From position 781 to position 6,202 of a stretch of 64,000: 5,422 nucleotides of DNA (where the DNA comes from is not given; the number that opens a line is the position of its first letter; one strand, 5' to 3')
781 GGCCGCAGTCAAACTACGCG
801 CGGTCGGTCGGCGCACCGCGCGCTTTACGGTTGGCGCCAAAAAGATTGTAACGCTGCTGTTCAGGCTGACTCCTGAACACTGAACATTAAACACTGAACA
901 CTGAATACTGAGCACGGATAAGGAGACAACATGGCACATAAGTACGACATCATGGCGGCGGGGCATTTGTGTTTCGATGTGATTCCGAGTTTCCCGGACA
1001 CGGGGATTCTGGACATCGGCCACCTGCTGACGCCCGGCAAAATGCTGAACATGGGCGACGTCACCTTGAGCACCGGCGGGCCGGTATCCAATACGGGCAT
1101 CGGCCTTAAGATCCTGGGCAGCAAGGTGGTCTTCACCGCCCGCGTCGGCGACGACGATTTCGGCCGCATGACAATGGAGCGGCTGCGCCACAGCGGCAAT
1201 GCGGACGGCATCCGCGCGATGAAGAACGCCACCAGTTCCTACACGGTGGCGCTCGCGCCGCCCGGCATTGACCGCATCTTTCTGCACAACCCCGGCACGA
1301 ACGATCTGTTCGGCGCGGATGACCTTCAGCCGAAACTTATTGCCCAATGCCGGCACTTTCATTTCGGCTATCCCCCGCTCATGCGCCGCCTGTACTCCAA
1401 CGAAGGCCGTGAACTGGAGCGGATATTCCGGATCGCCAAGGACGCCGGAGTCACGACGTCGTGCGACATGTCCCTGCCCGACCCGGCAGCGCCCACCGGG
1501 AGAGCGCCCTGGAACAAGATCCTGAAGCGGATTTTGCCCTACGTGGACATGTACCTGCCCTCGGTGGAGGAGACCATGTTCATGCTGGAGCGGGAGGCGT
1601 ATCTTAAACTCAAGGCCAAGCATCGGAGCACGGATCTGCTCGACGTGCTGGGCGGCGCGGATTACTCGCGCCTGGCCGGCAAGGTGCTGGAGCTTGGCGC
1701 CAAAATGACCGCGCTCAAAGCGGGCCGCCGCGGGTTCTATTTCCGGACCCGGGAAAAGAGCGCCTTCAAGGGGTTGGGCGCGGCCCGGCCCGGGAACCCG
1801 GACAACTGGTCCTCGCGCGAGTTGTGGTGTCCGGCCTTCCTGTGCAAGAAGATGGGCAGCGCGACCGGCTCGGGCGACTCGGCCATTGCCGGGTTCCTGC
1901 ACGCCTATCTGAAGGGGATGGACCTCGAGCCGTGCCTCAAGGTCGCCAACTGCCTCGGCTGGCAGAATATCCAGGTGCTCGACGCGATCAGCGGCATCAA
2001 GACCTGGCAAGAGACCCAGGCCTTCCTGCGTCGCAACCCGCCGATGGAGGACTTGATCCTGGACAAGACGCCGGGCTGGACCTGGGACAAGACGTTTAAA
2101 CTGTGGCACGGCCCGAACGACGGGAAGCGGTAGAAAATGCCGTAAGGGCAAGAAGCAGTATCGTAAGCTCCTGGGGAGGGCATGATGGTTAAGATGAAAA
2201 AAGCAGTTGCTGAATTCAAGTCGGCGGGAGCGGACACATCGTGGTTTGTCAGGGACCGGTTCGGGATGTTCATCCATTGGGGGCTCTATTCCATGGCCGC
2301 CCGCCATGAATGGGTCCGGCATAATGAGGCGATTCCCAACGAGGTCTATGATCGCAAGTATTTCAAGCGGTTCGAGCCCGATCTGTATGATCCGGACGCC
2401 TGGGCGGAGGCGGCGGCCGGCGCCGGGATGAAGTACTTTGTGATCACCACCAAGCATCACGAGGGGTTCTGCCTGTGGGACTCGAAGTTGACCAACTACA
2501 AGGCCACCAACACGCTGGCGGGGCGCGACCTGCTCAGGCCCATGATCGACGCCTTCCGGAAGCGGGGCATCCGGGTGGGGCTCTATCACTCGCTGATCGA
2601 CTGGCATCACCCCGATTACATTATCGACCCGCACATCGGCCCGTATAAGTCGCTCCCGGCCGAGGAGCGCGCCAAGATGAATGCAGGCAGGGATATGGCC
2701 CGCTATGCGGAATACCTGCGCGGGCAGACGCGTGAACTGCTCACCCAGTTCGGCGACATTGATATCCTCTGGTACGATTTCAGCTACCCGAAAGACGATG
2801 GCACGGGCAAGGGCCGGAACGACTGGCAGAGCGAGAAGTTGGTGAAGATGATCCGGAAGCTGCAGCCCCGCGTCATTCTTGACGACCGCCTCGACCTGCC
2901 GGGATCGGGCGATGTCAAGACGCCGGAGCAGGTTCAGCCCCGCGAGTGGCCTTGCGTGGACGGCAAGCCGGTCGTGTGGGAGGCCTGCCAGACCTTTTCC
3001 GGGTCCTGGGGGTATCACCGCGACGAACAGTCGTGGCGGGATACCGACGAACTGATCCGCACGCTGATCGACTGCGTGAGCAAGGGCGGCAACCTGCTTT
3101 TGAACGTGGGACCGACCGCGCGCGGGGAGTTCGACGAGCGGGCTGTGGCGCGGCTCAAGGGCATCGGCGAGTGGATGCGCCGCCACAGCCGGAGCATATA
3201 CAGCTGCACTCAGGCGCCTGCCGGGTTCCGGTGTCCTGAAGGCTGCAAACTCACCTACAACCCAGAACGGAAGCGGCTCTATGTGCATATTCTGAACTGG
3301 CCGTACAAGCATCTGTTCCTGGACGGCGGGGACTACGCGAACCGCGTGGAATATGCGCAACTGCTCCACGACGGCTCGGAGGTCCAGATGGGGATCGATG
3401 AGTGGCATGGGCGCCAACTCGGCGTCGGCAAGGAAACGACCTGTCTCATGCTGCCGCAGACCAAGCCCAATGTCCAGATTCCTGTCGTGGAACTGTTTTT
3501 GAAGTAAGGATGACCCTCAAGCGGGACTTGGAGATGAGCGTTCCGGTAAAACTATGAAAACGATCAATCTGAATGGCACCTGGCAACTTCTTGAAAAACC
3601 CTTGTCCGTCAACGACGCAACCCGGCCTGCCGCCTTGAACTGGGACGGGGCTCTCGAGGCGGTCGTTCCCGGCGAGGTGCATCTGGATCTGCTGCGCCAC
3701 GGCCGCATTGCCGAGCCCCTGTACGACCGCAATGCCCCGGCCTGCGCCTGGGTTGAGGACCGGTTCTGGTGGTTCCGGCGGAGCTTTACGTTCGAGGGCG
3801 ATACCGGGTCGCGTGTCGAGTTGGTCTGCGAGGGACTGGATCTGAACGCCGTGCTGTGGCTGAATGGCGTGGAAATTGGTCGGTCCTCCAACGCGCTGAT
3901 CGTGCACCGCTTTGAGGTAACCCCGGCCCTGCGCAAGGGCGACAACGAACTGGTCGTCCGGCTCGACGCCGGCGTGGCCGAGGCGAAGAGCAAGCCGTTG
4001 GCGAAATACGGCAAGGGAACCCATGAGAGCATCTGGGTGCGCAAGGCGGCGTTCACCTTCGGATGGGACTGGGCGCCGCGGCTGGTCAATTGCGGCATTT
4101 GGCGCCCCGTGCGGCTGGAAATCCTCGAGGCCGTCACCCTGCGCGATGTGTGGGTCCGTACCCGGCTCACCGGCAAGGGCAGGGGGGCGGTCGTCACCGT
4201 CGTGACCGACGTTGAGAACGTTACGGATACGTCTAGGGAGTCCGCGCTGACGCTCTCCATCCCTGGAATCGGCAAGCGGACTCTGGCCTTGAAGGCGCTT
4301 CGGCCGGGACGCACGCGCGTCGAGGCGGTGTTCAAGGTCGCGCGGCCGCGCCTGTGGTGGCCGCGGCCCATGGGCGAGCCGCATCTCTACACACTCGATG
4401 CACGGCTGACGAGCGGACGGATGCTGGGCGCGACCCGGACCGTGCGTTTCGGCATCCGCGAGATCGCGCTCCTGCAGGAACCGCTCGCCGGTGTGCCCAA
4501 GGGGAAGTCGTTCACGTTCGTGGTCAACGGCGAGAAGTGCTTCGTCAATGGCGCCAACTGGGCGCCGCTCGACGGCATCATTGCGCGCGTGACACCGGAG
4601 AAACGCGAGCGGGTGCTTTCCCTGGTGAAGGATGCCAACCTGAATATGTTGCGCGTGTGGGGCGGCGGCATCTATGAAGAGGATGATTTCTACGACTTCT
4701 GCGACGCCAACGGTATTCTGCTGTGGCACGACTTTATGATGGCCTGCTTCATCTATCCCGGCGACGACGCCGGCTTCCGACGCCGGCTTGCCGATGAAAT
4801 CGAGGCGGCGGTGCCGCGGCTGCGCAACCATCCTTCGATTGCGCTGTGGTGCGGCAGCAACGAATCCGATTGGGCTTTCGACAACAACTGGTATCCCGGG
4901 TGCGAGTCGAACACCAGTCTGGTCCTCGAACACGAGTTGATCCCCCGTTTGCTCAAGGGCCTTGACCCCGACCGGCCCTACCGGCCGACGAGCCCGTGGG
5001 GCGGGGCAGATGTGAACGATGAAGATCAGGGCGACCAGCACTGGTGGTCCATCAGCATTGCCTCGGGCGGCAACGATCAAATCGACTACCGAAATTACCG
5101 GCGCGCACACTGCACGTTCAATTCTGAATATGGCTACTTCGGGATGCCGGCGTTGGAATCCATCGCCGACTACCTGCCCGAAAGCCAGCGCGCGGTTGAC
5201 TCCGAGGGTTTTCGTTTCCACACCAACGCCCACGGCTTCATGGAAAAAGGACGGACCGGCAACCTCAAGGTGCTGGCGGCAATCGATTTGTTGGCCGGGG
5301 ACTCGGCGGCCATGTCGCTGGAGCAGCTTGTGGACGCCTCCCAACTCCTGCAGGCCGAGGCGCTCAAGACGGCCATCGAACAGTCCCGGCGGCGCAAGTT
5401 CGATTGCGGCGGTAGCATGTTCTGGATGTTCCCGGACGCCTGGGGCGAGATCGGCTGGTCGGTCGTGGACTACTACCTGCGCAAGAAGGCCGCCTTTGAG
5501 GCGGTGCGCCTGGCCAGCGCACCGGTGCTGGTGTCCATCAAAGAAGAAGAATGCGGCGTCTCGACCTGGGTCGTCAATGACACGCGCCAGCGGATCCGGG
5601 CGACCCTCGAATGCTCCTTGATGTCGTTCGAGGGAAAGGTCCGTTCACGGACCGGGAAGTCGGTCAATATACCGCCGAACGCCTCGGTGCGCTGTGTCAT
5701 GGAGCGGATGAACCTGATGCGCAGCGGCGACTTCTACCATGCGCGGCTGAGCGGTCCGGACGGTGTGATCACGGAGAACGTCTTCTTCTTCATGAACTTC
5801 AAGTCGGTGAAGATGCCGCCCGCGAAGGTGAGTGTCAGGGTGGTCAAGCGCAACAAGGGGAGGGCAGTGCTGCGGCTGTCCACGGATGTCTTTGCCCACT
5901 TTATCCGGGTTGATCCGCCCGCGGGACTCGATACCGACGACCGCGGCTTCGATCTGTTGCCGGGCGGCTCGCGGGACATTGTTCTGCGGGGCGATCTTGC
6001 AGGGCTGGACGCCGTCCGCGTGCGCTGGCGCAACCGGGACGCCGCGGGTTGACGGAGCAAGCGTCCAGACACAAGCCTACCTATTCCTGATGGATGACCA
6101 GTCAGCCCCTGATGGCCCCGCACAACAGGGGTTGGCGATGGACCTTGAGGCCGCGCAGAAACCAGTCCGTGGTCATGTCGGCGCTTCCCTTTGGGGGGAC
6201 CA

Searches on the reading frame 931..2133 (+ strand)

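Call 98: search_protein_families(library=pfam, proteins=[window:931-2133:+], max_evalue=0.0001)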
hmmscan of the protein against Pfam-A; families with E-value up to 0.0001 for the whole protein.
window:931-2133:+ (400 aa): 1 family
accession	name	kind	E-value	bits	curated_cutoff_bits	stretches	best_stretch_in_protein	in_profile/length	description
PF00294.29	PfkB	-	1.7e-22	80.6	25.8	1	36-357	24-300/302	pfkB family carbohydrate kinase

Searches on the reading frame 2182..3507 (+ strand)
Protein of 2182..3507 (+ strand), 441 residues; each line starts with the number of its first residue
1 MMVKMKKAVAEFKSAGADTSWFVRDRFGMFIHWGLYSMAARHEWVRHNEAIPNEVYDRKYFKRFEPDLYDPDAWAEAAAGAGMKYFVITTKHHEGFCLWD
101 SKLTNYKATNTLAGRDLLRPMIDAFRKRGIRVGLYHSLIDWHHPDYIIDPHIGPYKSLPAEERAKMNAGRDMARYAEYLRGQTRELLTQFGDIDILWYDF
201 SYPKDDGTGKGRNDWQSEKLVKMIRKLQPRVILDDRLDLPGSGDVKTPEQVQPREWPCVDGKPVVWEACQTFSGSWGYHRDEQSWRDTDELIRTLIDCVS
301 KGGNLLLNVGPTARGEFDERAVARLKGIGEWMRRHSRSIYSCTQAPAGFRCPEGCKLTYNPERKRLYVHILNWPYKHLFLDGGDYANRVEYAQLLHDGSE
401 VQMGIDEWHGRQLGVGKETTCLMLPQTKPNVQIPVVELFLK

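Call 98: search_protein_families(library=pfam, proteins=[window:2182-3507:+], max_evalue=0.0001)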
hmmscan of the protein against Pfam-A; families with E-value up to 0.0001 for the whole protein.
window:2182-3507:+ (441 aa): 1 family
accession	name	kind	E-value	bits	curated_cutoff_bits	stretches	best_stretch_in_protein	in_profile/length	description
PF01120.23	Alpha_L_fucos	-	1.2e-88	298.3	25.2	1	19-335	27-343/345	Alpha-L-fucosidase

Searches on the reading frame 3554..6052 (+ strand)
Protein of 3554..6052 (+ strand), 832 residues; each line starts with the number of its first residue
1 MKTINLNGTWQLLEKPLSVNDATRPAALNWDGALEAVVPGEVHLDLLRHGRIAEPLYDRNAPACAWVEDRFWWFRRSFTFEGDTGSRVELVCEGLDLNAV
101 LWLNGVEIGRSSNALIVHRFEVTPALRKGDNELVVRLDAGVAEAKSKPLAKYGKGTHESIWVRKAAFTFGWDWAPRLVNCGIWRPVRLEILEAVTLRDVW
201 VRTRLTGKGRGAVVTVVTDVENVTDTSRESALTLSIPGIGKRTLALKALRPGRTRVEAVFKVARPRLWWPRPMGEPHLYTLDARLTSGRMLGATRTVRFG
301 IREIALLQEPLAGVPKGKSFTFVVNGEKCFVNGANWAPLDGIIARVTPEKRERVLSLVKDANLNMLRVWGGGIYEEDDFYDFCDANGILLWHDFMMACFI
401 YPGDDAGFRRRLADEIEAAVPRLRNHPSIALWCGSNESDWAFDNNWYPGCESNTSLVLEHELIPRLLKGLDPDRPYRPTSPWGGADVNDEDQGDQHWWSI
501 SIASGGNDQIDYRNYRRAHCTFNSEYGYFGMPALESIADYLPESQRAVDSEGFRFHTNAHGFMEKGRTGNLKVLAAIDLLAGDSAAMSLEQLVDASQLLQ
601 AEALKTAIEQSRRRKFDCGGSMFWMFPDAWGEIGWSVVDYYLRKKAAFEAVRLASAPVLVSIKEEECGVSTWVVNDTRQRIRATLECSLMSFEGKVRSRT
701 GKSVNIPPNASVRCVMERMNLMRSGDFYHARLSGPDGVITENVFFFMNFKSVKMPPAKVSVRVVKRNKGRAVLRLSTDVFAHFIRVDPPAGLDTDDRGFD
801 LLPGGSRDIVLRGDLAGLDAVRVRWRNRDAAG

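Call 98: search_protein_families(library=pfam, proteins=[window:3554-6052:+], max_evalue=0.0001)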
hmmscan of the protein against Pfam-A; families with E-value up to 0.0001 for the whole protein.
window:3554-6052:+ (832 aa): 6 families
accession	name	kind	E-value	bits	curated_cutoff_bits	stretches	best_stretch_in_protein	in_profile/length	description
PF22666.2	Glyco_hydro_2_N2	-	6e-42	144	27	1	33-184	11-167/167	Glycosyl hydrolase 2 galactose-binding domain-like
PF00703.27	Glyco_hydro_2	-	4.3e-12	47.2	23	1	195-302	2-109/109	Glycosyl hydrolases family 2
PF17786.7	Mannosidase_ig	-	2.4e-09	38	23.4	1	669-750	3-90/91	Mannosidase Ig/CBM-like domain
PF02837.24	Glyco_hydro_2_N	-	7.7e-07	29.6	28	1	6-137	4-133/169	Glycosyl hydrolases family 2, sugar binding domain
PF02836.23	Glyco_hydro_2_C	-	9.8e-06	25.3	21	1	322-475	8-157/302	Glycosyl hydrolases family 2, TIM barrel domain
PF17753.7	Ig_mannosidase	-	9.3e-05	22.5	22.6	0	756-812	3-59/81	Ig-fold domain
